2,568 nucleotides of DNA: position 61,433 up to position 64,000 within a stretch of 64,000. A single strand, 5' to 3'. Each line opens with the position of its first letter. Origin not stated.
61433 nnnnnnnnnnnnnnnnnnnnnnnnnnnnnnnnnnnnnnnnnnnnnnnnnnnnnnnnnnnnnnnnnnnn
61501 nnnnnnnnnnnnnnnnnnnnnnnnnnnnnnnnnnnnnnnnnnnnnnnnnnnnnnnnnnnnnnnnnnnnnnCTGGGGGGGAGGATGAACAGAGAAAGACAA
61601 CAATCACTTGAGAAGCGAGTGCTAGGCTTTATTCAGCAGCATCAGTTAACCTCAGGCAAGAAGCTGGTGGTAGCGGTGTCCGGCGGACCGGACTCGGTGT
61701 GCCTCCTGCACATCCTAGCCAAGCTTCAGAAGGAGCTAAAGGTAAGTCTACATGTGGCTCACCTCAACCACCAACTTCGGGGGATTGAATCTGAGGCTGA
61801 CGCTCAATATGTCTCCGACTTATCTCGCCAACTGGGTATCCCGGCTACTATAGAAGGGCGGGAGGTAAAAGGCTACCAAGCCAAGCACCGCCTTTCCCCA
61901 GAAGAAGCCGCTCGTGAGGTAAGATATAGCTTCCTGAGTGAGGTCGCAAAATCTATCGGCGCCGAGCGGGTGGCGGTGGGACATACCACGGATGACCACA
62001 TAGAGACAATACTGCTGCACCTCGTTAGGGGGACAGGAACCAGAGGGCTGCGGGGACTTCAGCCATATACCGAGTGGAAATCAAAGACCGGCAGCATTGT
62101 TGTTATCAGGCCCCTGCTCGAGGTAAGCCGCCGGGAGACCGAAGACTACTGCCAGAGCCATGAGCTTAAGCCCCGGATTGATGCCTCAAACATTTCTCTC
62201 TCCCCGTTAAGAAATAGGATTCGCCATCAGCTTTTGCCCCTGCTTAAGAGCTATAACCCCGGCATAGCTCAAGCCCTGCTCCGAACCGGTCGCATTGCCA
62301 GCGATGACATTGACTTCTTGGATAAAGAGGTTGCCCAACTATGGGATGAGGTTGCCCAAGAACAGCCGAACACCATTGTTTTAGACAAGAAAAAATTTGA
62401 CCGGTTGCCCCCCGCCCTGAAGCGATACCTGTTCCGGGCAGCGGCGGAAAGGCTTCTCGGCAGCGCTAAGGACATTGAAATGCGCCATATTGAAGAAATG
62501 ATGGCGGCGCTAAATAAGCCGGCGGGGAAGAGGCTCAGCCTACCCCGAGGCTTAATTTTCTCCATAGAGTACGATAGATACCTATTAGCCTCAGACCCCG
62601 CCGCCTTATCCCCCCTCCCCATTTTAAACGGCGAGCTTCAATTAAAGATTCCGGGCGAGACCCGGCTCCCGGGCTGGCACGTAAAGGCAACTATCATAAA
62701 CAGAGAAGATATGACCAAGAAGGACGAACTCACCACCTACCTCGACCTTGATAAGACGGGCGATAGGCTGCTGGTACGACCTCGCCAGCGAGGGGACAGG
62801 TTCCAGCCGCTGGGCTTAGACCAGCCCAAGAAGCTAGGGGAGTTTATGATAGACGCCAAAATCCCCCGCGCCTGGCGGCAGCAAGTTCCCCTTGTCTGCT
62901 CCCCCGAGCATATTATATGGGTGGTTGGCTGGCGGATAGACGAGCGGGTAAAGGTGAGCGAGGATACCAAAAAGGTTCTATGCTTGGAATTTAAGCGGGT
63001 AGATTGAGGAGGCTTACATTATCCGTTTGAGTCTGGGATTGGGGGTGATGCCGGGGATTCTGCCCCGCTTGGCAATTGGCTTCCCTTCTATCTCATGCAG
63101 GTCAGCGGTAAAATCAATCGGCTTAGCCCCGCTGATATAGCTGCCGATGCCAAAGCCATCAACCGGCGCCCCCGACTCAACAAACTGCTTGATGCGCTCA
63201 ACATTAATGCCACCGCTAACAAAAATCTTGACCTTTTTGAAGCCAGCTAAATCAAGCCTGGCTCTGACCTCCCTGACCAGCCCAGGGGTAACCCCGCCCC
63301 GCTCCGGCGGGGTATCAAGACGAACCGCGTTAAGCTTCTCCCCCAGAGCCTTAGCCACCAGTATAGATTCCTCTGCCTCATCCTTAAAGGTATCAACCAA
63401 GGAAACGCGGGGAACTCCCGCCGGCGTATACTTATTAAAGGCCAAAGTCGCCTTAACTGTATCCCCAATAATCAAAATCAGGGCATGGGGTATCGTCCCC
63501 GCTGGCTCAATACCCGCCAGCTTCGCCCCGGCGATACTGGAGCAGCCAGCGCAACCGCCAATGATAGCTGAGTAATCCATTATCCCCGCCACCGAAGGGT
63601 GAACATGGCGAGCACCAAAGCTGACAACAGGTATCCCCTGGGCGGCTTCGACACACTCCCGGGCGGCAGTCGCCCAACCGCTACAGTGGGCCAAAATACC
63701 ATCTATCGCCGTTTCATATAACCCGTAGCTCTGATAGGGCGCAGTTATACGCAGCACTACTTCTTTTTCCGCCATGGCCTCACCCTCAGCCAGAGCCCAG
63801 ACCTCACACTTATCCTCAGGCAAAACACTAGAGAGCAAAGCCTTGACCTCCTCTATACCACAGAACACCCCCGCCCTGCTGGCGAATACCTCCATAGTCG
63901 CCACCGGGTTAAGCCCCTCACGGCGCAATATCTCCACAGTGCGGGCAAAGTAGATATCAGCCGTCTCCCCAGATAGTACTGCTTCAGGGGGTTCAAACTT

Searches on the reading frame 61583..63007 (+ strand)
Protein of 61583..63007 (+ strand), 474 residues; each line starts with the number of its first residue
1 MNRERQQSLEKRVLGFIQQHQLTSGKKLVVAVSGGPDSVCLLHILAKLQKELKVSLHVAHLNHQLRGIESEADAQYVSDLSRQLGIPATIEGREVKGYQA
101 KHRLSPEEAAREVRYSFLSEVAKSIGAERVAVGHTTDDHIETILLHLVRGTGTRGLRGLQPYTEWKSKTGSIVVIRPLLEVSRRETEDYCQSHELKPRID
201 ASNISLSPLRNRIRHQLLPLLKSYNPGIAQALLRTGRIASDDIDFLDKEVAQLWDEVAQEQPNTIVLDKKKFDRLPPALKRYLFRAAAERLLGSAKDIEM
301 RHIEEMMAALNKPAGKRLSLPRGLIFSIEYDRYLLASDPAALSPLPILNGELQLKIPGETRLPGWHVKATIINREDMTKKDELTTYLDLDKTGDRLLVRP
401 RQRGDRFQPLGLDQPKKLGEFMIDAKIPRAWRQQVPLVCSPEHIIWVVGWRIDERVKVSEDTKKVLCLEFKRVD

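Call 16: search_protein_families(library=pfam, proteins=[window:61583-63007:+], max_evalue=1)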
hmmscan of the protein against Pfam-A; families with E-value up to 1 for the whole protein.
window:61583-63007:+ (474 aa): 6 families
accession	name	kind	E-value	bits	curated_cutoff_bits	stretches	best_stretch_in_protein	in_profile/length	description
PF01171.26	ATP_bind_3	-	1.8e-49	168.4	27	1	27-216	1-182/182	PP-loop family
PF11734.13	TilS_C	-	1.6e-16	59.9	22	1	398-464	3-69/74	TilS substrate C-terminal domain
PF01507.26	PAPS_reduct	-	0.0021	18.5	22.5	1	28-196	2-155/175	Phosphoadenosine phosphosulfate reductase domain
PF09179.16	TilS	-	0.0041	17.8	21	1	268-321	2-55/67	TilS substrate binding domain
PF03054.22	tRNA_Me_trans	-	0.011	15.9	20.6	1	26-90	1-69/202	tRNA methyl transferase HUP domain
PF03483.22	B3_4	-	0.056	13.5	29.3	1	388-466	57-121/174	B3/4 domain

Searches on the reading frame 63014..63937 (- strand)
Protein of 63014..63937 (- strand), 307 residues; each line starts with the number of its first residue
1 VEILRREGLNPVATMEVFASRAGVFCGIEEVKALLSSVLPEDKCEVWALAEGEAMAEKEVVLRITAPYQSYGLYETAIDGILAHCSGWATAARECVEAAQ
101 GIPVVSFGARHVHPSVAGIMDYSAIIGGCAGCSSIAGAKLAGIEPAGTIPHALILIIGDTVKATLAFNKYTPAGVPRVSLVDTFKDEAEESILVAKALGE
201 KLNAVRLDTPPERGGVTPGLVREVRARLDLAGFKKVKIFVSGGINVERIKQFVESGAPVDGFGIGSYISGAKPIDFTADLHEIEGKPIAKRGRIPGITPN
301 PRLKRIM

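Call 16: search_protein_families(library=pfam, proteins=[window:63014-63937:-], max_evalue=1)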
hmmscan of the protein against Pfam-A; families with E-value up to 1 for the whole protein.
window:63014-63937:- (307 aa): 3 families
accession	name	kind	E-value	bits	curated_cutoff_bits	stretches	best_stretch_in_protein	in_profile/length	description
PF01729.25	QRPTase_C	-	3.9e-17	62.9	23.1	1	89-277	2-167/169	Quinolinate phosphoribosyl transferase, C-terminal domain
PF02749.22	QRPTase_N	-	7.1e-17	61.8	27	1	10-86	11-82/82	Quinolinate phosphoribosyl transferase, N-terminal domain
PF00834.25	Ribul_P_3_epim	-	0.036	13.9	21.1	1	221-266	153-195/198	Ribulose-phosphate 3 epimerase family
